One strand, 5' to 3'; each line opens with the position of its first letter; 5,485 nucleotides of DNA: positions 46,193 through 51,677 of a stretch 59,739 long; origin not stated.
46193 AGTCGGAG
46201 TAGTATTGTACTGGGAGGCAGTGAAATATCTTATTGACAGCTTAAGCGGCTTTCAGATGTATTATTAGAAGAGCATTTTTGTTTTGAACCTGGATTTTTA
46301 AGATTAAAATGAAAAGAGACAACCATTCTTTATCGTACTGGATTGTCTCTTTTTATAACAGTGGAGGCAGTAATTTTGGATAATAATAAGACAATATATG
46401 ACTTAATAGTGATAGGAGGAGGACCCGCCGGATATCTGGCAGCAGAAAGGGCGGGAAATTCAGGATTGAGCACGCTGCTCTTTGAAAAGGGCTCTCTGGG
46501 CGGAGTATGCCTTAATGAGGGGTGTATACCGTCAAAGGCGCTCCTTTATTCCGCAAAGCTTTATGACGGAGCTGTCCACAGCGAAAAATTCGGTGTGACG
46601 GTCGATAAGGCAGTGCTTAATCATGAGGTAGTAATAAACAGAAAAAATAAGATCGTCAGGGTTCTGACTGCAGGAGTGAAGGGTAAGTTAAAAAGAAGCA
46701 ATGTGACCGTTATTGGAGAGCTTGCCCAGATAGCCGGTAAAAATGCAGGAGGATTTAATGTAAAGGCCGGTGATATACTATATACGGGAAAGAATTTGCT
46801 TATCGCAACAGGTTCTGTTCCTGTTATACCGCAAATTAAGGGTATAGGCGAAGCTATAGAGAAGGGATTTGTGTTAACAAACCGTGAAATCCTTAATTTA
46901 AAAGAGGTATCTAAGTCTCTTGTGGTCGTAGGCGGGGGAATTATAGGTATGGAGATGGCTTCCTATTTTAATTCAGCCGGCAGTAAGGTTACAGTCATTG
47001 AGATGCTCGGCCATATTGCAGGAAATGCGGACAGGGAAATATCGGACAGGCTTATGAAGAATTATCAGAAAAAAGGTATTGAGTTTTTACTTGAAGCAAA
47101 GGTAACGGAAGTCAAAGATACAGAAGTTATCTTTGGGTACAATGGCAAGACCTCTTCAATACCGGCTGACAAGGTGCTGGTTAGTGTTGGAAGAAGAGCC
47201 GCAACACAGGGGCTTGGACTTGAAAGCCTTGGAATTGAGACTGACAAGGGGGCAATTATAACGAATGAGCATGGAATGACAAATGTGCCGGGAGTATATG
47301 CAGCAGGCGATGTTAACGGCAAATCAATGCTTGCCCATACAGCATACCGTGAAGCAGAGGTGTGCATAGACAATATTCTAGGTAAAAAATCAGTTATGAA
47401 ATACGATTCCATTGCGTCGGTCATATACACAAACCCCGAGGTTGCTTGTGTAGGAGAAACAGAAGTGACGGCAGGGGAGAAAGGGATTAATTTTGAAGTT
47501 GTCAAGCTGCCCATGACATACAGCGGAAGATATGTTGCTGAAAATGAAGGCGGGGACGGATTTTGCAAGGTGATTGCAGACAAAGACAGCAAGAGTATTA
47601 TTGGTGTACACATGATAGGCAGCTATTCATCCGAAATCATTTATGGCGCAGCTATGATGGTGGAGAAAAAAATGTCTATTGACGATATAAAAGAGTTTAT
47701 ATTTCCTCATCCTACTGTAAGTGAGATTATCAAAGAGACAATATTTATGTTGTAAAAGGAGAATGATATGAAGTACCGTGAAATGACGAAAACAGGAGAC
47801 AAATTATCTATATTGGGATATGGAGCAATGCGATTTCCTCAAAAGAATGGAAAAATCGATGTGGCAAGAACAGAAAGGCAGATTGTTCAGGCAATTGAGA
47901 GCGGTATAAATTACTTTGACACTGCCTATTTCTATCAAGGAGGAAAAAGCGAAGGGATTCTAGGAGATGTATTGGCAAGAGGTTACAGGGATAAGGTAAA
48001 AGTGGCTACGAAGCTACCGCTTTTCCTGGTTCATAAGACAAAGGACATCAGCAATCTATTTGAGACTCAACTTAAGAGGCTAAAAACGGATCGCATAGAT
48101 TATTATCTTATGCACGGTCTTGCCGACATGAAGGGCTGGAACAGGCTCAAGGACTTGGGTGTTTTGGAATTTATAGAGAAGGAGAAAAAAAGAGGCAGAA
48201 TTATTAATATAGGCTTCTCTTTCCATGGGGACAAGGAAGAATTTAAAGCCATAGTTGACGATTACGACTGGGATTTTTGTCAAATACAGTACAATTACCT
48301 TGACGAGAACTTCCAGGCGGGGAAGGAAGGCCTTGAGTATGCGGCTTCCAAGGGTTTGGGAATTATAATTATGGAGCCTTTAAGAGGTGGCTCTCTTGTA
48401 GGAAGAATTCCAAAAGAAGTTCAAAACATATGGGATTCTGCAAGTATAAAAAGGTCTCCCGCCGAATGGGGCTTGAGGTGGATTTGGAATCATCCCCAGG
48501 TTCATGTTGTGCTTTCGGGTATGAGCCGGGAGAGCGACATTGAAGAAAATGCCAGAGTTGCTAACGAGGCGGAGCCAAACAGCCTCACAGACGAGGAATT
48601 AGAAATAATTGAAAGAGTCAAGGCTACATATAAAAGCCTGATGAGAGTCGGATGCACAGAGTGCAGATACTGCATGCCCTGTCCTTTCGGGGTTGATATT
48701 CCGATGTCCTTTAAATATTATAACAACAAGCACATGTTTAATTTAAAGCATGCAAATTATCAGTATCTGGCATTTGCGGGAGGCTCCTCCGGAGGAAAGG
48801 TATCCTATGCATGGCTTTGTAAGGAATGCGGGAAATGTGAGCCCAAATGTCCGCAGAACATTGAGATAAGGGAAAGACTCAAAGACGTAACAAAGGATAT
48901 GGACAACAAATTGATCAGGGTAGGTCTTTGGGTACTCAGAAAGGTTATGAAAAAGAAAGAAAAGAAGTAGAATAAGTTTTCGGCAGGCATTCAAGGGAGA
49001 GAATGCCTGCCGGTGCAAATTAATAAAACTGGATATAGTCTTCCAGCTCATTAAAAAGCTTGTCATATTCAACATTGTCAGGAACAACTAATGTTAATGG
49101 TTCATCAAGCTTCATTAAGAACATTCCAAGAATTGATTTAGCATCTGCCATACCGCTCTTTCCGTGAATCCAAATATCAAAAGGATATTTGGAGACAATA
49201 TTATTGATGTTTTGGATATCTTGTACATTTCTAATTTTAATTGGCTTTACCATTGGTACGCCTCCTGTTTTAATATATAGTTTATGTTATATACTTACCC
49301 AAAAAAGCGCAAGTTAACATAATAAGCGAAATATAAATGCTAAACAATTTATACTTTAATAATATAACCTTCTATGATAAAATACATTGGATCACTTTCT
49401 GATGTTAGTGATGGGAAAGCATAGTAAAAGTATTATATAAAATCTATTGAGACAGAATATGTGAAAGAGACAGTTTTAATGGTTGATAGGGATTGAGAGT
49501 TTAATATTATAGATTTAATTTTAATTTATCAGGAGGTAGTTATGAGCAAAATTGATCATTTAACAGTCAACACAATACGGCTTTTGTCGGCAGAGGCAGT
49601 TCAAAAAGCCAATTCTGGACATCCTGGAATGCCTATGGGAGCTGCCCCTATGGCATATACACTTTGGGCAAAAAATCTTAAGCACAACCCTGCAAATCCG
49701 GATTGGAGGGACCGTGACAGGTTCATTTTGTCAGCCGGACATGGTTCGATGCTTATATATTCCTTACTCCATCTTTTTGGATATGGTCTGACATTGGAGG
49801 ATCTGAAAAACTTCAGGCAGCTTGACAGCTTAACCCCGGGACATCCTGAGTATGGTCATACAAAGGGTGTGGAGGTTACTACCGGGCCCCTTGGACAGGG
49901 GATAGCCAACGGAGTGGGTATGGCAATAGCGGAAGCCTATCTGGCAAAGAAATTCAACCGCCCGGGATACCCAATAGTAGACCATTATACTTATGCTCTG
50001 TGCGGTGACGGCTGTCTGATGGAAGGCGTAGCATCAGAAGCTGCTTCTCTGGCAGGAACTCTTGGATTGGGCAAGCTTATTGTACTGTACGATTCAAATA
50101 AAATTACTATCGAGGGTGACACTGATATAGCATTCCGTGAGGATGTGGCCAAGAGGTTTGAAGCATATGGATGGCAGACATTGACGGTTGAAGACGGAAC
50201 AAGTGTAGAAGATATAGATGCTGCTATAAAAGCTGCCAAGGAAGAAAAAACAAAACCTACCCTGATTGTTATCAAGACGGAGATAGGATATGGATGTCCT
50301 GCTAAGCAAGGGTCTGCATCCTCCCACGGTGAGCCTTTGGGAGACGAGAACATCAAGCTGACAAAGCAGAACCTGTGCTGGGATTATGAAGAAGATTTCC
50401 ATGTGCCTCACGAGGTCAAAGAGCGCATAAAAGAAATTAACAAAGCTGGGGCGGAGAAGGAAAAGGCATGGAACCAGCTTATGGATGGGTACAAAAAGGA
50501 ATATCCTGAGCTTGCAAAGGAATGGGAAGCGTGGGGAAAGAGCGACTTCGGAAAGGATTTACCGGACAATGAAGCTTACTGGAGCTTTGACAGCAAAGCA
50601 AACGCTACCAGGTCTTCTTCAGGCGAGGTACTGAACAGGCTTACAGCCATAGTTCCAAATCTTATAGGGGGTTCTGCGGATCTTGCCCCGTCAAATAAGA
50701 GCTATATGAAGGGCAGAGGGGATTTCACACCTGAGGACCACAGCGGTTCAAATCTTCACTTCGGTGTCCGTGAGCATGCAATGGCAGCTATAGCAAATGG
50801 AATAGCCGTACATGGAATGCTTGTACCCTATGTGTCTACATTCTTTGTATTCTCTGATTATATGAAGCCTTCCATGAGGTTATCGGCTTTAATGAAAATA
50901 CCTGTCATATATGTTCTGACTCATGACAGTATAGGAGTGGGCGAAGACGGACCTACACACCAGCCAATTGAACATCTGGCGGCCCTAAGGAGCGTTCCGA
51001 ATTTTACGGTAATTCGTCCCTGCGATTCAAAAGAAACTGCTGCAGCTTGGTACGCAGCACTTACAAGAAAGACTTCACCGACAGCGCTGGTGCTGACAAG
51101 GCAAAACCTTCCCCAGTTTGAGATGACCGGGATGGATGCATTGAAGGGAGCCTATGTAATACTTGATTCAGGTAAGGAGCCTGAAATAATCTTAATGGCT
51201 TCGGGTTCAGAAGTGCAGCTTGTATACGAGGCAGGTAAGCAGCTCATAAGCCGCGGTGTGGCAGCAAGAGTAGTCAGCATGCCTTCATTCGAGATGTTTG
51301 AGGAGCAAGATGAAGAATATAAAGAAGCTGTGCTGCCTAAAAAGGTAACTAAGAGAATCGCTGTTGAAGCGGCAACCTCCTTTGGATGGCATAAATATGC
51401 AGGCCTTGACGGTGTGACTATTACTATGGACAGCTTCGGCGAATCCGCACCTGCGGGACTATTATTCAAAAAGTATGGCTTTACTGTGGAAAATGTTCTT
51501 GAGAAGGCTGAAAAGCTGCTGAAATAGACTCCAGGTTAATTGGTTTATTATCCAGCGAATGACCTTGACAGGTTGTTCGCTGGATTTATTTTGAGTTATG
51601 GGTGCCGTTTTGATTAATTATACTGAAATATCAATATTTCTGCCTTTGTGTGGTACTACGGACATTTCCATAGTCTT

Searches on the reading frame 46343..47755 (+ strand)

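Call 58: search_protein_families(library=pfam, proteins=[window:46343-47755:+], max_evalue=0.001)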
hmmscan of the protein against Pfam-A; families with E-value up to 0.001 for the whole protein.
window:46343-47755:+ (470 aa): 12 families
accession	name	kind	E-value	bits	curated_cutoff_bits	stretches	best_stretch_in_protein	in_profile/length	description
PF07992.20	Pyr_redox_2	-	2.9e-68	230.9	26.1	1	19-338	1-291/291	Pyridine nucleotide-disulphide oxidoreductase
PF02852.28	Pyr_redox_dim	-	9.1e-31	106.8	25.3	1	357-466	1-109/110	Pyridine nucleotide-disulphide oxidoreductase, dimerisation domain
PF00070.33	Pyr_redox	-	2.1e-20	73.5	22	1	193-261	2-70/82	Pyridine nucleotide-disulphide oxidoreductase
PF13738.12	Pyr_redox_3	-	4.5e-16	59.4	30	1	22-322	1-305/305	Pyridine nucleotide-disulphide oxidoreductase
PF13450.12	NAD_binding_8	-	1.3e-11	45.1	21.9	2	195-232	1-38/68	NAD(P)-binding Rossmann-like domain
PF12831.13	FAD_oxidored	-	3.6e-11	43.5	27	1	20-60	1-42/416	FAD dependent oxidoreductase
PF03486.20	HI0933_like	-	8.1e-10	39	50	1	20-51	2-33/244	HI0933-like protein Rossmann domain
PF00890.30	FAD_binding_2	-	3e-07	30.4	20.4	1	20-52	1-33/414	FAD binding domain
PF01134.28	GIDA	-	1.3e-06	28.2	22.1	1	20-68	1-47/391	Glucose inhibited division protein A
PF01266.30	DAO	-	4.8e-06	26.8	27.9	0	193-226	2-35/353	FAD dependent oxidoreductase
PF02737.24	3HCDH_N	-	9.9e-05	22.8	22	1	194-247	3-56/180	3-hydroxyacyl-CoA dehydrogenase, NAD binding domain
PF05834.18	Lycopene_cycl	-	0.00089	18.9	23.4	0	20-50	1-33/380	Lycopene cyclase protein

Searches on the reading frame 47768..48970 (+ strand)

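Call 58: search_protein_families(library=pfam, proteins=[window:47768-48970:+], max_evalue=0.001)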
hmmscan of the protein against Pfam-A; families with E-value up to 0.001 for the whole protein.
window:47768-48970:+ (400 aa): 4 families
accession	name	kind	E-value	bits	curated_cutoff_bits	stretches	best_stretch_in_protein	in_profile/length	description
PF00248.27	Aldo_ket_red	-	1e-38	133.5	24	1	16-284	2-289/291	Aldo/keto reductase family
PF13187.11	Fer4_9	-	9.2e-11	42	27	1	296-364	2-50/52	4Fe-4S dicluster domain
PF13183.11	Fer4_8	-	1.8e-07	32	27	1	296-365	5-68/68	4Fe-4S dicluster domain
PF13534.11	Fer4_17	-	1.9e-06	28.8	22.2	1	296-365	2-60/61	4Fe-4S dicluster domain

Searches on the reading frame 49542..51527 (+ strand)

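Call 35: search_protein_families(library=pfam, proteins=[window:49542-51527:+], max_evalue=0.001)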
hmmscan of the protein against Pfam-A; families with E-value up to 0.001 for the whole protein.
window:49542-51527:+ (661 aa): 5 families
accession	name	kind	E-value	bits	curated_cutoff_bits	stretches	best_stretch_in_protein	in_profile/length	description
PF00456.26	Transketolase_N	-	4.6e-150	499.6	22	1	5-330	2-327/334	Transketolase, thiamine diphosphate binding domain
PF02779.29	Transket_pyr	-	3.9e-56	189.9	27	1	355-524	4-173/174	Transketolase, pyrimidine binding domain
PF22613.1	Transketolase_C_1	-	3.1e-41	140.6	27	1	536-648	1-113/113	Transketolase-like TK C-terminal domain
PF02780.25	Transketolase_C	-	1e-10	42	25.9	1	545-652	8-124/124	Transketolase, C-terminal domain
PF00676.26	E1_dh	-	0.00045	19.7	22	0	107-242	91-220/300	Dehydrogenase E1 component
